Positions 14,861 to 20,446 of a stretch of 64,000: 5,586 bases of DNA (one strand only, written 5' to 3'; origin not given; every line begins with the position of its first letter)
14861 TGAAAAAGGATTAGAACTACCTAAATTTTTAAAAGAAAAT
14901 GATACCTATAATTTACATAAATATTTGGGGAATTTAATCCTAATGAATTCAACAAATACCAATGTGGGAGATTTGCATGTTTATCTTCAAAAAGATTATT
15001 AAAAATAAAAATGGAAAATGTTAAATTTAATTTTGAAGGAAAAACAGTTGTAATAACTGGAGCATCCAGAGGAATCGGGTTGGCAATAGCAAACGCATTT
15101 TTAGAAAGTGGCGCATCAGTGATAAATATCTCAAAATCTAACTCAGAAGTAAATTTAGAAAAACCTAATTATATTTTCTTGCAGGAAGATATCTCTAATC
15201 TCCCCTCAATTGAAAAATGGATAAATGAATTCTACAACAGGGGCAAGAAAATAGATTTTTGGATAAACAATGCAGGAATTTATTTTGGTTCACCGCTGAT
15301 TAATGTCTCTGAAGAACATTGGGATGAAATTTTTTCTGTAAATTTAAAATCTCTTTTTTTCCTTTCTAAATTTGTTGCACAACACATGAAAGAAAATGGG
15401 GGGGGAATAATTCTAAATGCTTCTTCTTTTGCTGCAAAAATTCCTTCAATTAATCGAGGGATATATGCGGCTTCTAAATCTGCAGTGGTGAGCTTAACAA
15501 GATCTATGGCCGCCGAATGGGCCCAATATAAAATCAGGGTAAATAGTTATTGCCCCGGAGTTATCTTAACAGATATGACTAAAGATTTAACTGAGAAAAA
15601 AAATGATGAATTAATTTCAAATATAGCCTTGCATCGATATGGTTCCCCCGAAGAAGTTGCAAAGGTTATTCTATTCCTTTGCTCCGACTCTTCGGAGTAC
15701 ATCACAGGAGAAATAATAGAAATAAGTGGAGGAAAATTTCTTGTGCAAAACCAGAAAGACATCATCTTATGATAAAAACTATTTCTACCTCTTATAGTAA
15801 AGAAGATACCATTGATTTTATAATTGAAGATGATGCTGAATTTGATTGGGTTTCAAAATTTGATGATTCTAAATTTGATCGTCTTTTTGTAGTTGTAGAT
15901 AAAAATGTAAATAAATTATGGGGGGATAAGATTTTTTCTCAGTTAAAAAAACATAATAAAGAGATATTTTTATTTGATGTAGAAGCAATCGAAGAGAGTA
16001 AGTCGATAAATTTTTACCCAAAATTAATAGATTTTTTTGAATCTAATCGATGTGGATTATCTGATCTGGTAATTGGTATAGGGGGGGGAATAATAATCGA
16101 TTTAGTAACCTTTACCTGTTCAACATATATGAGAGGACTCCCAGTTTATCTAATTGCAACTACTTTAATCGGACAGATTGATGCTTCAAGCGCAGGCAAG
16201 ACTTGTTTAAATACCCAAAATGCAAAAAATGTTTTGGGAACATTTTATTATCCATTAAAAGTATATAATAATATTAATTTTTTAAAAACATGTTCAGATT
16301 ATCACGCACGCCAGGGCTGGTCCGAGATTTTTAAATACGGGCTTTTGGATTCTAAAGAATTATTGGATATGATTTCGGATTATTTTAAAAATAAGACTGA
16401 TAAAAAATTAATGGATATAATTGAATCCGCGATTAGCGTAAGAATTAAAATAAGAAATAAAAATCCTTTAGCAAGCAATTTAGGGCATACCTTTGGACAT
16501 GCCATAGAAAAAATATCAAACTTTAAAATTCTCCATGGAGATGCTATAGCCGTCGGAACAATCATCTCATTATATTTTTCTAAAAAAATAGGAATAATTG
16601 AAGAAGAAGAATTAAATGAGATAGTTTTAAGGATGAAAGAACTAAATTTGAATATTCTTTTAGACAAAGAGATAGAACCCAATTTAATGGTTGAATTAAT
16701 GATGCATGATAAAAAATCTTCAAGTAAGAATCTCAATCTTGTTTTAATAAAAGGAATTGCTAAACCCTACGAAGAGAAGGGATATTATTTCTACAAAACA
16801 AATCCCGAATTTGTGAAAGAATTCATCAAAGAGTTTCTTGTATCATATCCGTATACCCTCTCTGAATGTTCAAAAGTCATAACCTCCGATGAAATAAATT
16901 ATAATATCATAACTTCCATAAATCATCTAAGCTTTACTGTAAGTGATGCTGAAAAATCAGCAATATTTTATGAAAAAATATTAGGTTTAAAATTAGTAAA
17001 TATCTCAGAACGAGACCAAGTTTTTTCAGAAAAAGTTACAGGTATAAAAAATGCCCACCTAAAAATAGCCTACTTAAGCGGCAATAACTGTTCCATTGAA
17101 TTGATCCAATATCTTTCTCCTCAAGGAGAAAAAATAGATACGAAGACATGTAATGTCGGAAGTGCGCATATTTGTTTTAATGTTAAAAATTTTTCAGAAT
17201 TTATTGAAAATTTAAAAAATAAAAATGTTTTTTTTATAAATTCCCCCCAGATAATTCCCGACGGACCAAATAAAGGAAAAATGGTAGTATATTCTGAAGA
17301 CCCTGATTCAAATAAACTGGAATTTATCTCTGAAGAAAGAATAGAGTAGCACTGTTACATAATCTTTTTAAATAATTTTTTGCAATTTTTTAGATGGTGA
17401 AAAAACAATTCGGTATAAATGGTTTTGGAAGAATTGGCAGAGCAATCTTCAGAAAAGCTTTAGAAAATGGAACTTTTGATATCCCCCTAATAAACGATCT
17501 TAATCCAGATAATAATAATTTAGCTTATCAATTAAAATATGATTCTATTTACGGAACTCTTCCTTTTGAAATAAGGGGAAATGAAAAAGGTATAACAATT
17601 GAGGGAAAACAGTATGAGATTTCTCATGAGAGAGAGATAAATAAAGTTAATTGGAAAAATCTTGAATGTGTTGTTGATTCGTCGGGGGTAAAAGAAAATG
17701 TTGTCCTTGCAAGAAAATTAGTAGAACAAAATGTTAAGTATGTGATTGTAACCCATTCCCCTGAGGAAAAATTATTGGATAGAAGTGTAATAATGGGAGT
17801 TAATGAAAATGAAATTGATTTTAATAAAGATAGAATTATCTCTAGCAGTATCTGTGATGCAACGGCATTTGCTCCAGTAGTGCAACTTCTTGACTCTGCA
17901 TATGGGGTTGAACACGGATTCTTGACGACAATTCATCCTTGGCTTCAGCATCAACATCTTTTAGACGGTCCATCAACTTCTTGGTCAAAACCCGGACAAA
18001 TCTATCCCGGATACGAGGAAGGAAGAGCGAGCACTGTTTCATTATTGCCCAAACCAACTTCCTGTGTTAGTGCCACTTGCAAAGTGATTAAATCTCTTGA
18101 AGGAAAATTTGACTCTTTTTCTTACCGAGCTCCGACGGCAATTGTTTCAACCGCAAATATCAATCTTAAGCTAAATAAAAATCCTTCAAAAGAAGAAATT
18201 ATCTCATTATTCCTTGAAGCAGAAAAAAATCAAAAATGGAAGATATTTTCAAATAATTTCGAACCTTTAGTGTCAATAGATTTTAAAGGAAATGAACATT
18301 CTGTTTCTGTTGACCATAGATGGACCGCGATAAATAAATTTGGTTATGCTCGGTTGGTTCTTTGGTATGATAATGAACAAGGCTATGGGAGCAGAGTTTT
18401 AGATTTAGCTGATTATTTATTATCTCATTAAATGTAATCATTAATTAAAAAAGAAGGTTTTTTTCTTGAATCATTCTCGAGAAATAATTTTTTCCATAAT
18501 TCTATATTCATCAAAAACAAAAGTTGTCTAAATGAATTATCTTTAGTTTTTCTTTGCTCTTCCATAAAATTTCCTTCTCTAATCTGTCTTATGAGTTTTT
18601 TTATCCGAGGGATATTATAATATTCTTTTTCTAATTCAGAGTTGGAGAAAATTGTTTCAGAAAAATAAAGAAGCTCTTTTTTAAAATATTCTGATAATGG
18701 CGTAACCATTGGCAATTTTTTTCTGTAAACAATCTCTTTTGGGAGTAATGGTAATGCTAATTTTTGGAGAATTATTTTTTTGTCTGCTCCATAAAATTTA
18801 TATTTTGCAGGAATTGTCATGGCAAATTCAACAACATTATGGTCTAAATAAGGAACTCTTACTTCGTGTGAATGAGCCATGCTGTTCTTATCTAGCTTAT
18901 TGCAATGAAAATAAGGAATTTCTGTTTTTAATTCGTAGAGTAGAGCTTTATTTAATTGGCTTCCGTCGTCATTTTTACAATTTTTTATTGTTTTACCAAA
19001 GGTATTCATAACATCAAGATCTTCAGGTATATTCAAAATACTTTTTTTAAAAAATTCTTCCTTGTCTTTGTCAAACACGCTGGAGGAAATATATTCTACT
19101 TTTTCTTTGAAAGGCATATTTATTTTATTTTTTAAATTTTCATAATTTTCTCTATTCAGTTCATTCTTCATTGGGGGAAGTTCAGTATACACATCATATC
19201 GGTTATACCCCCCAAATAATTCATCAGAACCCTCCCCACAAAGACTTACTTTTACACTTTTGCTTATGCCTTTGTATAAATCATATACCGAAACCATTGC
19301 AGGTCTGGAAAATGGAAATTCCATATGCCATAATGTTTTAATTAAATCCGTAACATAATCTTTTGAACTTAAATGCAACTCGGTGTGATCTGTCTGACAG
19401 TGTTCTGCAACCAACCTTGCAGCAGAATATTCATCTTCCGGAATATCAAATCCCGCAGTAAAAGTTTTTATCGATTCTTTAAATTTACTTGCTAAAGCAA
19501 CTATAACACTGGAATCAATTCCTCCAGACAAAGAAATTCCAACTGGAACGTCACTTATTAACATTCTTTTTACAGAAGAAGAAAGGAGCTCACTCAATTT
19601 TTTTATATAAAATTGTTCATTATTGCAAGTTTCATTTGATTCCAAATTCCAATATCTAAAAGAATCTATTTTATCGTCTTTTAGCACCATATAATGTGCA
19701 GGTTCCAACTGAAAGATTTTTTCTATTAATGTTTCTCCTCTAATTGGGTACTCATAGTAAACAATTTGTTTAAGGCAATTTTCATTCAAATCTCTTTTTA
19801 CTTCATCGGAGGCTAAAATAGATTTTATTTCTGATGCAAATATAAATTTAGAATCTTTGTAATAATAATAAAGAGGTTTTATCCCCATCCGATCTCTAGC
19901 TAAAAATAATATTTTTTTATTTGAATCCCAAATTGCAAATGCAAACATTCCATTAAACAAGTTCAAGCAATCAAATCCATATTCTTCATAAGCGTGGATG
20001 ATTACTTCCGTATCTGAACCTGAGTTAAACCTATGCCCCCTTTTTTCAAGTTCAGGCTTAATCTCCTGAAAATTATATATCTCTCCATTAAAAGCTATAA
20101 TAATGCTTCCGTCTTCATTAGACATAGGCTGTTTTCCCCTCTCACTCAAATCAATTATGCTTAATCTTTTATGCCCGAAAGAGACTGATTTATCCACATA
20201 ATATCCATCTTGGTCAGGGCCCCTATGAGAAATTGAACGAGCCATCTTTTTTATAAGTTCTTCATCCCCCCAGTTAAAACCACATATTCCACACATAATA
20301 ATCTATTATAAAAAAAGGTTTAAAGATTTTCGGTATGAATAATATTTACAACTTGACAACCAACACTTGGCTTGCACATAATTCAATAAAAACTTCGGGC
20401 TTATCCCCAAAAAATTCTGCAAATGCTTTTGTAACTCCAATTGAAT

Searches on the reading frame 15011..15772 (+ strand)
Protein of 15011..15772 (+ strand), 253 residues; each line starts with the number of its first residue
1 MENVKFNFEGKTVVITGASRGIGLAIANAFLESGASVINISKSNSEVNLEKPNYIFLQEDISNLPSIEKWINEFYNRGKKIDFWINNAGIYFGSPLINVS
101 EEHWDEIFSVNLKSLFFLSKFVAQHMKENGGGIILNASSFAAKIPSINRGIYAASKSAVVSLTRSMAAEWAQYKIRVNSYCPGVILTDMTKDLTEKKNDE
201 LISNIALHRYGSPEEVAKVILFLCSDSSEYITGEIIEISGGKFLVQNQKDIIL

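Call 77: search_protein_families(library=pfam, proteins=[window:15011-15772:+], max_evalue=0.0001)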
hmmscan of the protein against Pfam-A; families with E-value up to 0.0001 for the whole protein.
window:15011-15772:+ (253 aa): 5 families
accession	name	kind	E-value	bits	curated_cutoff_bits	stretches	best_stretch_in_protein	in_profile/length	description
PF13561.12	adh_short_C2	-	2e-55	188.4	27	1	17-241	1-234/236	Enoyl-(Acyl carrier protein) reductase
PF00106.31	adh_short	-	1.7e-50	171.7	26.6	1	11-197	1-194/195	short chain dehydrogenase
PF23441.1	SDR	-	1.3e-08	35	27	1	72-244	82-257/258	SDR-like rossmann domain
PF08659.16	KR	-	4.2e-08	33.8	22.6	1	12-166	2-163/180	KR domain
PF01370.27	Epimerase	-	4.9e-05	23.3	20.9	0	13-74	1-63/240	NAD dependent epimerase/dehydratase family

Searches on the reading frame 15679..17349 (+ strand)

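Call 77: search_protein_families(library=pfam, proteins=[window:15679-17349:+], max_evalue=0.0001)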
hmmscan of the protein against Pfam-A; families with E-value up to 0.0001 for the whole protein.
window:15679-17349:+ (556 aa): 6 families
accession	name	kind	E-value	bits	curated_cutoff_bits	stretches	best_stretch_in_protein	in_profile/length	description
PF01761.26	DHQ_synthase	-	1.3e-27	96.2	24.2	1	101-208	4-111/115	3-dehydroquinate synthase N-terminal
PF24621.2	DHQS_C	-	6.4e-24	85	27.6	1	213-347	1-144/144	3-dehydroquinate synthase C-terminal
PF00903.31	Glyoxalase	-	3.5e-13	50.4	20.6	1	414-549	2-121/121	Glyoxalase/Bleomycin resistance protein/Dioxygenase superfamily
PF13669.12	Glyoxalase_4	-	1.3e-10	41.9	27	1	415-522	1-96/109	Glyoxalase/Bleomycin resistance protein/Dioxygenase superfamily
PF13685.12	Fe-ADH_2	-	8.9e-06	26.2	28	1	62-162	15-107/149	Iron-containing alcohol dehydrogenase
PF00465.25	Fe-ADH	-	1.3e-05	25.3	31.3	1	61-145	18-98/168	Iron-containing alcohol dehydrogenase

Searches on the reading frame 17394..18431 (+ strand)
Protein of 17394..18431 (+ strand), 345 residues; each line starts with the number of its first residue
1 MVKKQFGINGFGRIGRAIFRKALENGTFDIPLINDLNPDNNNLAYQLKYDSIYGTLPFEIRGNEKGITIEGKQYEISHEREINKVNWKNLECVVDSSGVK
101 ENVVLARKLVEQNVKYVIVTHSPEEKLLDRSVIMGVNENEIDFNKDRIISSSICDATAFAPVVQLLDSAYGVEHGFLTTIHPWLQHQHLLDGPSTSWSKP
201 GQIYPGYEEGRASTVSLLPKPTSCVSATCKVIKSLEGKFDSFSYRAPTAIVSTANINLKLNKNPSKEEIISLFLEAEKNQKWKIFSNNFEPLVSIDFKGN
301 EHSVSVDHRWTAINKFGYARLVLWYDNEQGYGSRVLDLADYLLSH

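Call 77: search_protein_families(library=pfam, proteins=[window:17394-18431:+], max_evalue=0.0001)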
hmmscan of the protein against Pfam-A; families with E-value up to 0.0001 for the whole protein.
window:17394-18431:+ (345 aa): 2 families
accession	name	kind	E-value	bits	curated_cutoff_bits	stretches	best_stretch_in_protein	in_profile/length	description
PF02800.25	Gp_dh_C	-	1.4e-25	90.2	24.4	1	160-325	2-158/158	Glyceraldehyde 3-phosphate dehydrogenase, C-terminal domain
PF00044.30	Gp_dh_N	-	1.7e-24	86.4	31.7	1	6-100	3-98/101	Glyceraldehyde 3-phosphate dehydrogenase, NAD binding domain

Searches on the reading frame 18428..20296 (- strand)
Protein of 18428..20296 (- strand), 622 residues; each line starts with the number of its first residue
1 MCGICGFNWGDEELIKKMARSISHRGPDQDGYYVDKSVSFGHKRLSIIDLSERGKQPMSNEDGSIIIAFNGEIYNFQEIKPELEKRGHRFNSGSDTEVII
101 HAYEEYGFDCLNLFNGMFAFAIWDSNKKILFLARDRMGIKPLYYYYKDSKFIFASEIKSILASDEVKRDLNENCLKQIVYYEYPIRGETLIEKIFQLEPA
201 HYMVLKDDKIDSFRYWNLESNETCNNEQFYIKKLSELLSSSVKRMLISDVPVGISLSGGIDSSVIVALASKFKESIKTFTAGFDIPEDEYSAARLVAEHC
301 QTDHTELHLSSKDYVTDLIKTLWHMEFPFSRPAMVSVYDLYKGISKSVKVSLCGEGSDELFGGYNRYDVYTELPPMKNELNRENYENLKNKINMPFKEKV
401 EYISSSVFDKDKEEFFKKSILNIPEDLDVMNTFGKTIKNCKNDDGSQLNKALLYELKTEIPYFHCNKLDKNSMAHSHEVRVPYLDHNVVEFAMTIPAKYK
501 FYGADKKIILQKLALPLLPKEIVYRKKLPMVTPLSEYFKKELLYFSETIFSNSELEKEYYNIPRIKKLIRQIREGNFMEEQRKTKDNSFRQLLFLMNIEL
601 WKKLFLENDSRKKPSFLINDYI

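Call 17: search_protein_families(library=pfam, proteins=[window:18428-20296:-], max_evalue=0.001)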
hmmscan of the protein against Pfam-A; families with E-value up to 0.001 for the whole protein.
window:18428-20296:- (622 aa): 4 families
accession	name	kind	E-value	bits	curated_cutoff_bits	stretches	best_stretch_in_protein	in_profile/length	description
PF00733.27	Asn_synthase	-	3e-77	261.1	21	1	234-601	2-352/354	Asparagine synthase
PF13537.11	GATase_7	-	6.1e-50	168.8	25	1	42-162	1-123/123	Glutamine amidotransferase domain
PF13522.11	GATase_6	-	9.5e-48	162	27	1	27-156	1-130/130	Glutamine amidotransferase domain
PF12481.13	DUF3700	-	0.00045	20.2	27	0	111-160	126-176/228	Aluminium induced protein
